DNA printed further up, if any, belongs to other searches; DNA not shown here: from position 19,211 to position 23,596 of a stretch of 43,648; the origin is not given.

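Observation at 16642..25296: Exosortase-EpsI fusion with giant TPR protein, OmpA-like lipoprotein and a secreted cyclophilin/cadherin-like protein, but no PEP-CTERM substrate in the window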

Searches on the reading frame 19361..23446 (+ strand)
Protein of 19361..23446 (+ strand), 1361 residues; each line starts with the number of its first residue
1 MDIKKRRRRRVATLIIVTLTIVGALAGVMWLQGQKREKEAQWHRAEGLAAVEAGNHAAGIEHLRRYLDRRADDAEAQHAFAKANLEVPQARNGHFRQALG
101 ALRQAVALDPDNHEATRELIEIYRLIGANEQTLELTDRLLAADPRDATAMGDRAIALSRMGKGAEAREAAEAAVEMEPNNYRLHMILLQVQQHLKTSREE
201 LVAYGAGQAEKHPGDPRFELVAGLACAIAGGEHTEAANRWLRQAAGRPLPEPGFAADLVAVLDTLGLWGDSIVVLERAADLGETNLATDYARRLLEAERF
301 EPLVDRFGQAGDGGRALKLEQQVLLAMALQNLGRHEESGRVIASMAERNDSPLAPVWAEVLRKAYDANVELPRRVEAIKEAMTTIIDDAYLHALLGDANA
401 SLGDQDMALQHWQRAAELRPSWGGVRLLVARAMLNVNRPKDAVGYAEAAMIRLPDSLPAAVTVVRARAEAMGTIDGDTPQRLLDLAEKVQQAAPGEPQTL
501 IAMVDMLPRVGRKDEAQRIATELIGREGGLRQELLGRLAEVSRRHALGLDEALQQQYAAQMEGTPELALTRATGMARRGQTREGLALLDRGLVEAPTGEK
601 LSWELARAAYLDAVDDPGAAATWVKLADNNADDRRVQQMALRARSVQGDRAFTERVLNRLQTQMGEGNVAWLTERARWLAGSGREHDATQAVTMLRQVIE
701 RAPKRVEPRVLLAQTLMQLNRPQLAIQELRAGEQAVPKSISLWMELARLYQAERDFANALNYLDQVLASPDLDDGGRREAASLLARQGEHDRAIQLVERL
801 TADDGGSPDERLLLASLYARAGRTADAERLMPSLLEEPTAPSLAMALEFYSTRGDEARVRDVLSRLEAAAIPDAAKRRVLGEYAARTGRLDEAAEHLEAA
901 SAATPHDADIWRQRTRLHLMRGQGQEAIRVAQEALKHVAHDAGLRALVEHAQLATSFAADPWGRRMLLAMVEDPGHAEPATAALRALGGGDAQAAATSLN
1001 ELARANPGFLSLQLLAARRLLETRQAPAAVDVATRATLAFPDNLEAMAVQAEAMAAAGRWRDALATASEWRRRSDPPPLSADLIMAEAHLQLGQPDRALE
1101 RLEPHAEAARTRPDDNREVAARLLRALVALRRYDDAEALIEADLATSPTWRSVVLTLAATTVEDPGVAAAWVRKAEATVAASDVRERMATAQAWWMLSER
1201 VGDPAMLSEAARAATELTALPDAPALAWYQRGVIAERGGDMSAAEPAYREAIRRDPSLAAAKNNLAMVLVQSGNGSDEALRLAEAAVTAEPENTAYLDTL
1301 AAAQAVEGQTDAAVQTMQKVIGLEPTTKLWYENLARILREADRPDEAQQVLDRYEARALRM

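Call 7: search_protein_families(library=ncbifam, proteins=[window:19361-23446:+], max_evalue=0.01)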
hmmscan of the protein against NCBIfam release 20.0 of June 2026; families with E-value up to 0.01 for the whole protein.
window:19361-23446:+ (1361 aa): 22 families
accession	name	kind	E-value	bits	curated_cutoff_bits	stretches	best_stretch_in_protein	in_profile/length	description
TIGR02917.1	PEP_TPR_lipo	equivalog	2.2e-49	168.1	312.2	5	983-1353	541-896/899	XrtA/PEP-CTERM system TPR-repeat protein PrsT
NF040959.1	MamA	equivalog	3.2e-34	118.2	200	3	1227-1353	73-198/204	magnetosome protein MamA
TIGR02521.1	type_IV_pilW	equivalog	4.1e-18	65.8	154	2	1225-1358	65-199/234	type IV pilus biogenesis/stability protein PilW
NF033762.1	social_mot_Tgl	equivalog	2.7e-17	63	225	1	1244-1355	85-197/252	social motility TPR repeat lipoprotein Tgl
NF008757.0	PRK11788.1-5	equivalog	1.1e-11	44.6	363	1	781-937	76-243/388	lipopolysaccharide assembly protein LapB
NF033920.0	C39_PA2778_fam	equivalog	1.3e-11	44.4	150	2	1215-1290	181-254/255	PA2778 family cysteine peptidase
NF002725.1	PRK02603.1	equivalog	1.7e-11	44.4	143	1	31-133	26-126/173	photosystem I assembly protein Ycf3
NF052415.1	T3SS_chap_SctY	equivalog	2.7e-10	40.7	70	1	1276-1354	22-103/106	type III secretion apparatus assembly chaperone SctY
NF033758.1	gliding_GltE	equivalog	3.3e-10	39.5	225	1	1225-1276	86-137/411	adventurous gliding motility TPR repeat lipoprotein GltE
TIGR03939.1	PGA_TPR_OMP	equivalog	7e-10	37.8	366.65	3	1242-1354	103-214/800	poly-beta-1,6 N-acetyl-D-glucosamine export porin PgaA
NF052400.1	M48_BAM_BepA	equivalog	4.5e-09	35.6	570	1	1259-1355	307-402/483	beta-barrel assembly-enhancing protease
NF047558.1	TPR_END_plus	domain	5.1e-09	36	32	0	1300-1332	5-37/56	TPR end-of-group domain-containing protein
TIGR00540.1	TPR_hemY_coli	hypoth_equivalog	1.2e-05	24.3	142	2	689-796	278-381/385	heme biosynthesis-associated TPR protein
NF047507.1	TPR_BatC_Lepto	exception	1.8e-05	24.3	175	0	1221-1267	92-138/214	TPR repeat-containing protein BatC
NF047371.1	FlcA_CTERM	equivalog_domain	4.9e-05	22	300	0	725-814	141-229/646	periplasmic flagellar collar protein FlcA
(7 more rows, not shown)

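Call 8: search_protein_families(library=pfam, proteins=[window:19361-23446:+], max_evalue=0.01)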
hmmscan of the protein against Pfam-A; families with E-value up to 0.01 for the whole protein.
window:19361-23446:+ (1361 aa): 24 families
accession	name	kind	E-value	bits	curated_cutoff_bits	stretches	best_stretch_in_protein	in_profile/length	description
PF14559.12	TPR_19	-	8e-43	145.1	25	7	685-749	4-68/68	Tetratricopeptide repeat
PF13428.12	TPR_14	-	5.2e-33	110.6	23.5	2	708-749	3-44/44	Tetratricopeptide repeat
PF13432.12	TPR_16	-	4.4e-31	107.4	32.7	5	91-147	9-65/65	Tetratricopeptide repeat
PF07719.23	TPR_2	-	5.2e-27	92.1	27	2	1225-1257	1-33/34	Tetratricopeptide repeat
PF13181.12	TPR_8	-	2.2e-20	71.4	25.7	1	1227-1257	3-33/34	Tetratricopeptide repeat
PF00515.34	TPR_1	-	1.2e-19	69.7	27.8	1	1225-1257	1-33/34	Tetratricopeptide repeat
PF12895.13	ANAPC3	-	5.8e-17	62.2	27.2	1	1082-1141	26-80/82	Anaphase-promoting complex, cyclosome, subunit 3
PF13431.12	TPR_17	-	7.5e-14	51.2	24.4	0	137-167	3-33/34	Tetratricopeptide repeat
PF23914.1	TPR_CcmH_CycH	-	5.5e-12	46.2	42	1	1225-1322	50-149/158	Cytochrome c-type biogenesis protein H TPR domain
PF13414.12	TPR_11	-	5.7e-12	45.6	26.8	0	396-421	1-26/42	TPR repeat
PF13424.12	TPR_12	-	4.3e-11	43.3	30.1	0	130-176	27-74/77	Tetratricopeptide repeat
PF13176.12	TPR_7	-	7.2e-10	38.6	27.9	0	743-775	2-33/36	Tetratricopeptide repeat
PF13371.12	TPR_9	-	9.7e-10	38.8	35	1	129-189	11-71/73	Tetratricopeptide repeat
PF13174.12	TPR_6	-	2e-09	37.9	26.3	0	1227-1256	2-31/33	Tetratricopeptide repeat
PF13429.12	TPR_15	-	2.2e-09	37.6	26.2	1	1211-1350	133-270/280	Tetratricopeptide repeat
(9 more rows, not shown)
